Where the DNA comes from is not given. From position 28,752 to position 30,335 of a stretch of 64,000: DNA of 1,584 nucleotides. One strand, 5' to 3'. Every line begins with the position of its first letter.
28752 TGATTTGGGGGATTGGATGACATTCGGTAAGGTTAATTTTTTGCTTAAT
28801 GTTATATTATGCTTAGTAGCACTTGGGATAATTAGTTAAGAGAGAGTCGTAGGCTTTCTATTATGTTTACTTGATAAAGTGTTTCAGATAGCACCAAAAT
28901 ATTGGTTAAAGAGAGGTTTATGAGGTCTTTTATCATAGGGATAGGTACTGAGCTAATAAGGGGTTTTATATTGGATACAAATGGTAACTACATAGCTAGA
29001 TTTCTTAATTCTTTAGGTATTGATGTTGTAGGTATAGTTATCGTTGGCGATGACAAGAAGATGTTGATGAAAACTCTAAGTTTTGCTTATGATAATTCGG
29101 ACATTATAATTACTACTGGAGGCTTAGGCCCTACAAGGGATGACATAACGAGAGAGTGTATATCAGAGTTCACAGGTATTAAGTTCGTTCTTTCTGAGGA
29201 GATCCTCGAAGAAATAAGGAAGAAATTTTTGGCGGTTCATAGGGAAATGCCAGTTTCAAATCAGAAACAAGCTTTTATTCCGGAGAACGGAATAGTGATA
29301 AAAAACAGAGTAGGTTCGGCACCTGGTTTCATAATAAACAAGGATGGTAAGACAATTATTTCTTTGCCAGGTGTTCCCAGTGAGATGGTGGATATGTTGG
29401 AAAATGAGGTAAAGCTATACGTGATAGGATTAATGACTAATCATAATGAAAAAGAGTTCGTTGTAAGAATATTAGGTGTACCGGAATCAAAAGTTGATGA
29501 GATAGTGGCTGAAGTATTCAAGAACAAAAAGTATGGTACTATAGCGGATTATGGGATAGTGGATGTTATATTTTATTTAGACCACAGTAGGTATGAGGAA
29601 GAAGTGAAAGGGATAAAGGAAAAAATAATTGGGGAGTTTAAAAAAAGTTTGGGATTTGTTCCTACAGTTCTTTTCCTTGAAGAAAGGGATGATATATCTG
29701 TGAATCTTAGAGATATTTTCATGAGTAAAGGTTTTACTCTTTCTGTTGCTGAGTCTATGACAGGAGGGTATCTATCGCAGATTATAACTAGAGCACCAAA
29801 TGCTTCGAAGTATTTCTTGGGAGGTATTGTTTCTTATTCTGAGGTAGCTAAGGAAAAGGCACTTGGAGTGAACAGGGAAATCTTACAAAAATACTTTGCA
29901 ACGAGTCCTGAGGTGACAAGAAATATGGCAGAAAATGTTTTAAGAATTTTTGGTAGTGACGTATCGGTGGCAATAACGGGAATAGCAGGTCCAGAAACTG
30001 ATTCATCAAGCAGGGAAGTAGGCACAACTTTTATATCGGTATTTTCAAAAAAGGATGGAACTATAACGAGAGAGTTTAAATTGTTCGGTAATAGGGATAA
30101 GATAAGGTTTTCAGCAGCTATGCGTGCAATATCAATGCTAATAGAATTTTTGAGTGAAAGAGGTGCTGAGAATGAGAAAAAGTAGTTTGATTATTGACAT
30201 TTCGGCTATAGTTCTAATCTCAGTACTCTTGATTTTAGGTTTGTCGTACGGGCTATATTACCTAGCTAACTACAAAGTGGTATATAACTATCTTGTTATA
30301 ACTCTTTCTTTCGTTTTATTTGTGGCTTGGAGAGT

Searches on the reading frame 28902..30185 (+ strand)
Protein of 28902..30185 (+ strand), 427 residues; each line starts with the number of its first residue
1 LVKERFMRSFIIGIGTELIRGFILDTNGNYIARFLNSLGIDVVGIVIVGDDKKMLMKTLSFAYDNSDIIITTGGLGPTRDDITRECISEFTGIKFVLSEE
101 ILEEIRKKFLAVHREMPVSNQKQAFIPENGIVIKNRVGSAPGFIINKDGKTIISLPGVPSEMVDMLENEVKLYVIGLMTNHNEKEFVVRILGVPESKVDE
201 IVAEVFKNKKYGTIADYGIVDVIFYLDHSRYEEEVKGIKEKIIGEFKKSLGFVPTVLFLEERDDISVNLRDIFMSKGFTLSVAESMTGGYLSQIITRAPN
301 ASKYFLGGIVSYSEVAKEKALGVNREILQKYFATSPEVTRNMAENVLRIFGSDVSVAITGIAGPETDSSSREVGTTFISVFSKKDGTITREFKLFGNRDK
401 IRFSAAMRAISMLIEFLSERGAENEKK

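Call 59: search_protein_families(library=pfam, proteins=[window:28902-30185:+], max_evalue=0.01)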
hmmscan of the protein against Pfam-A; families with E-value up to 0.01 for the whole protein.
window:28902-30185:+ (427 aa): 2 families
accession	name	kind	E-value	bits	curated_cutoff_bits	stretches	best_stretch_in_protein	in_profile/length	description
PF02464.23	CinA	-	2.6e-43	147.8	23.5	1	268-416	7-154/155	Competence-damaged protein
PF00994.29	MoCF_biosynth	-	4.2e-35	121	26.6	1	11-170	2-138/144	Probable molybdopterin binding domain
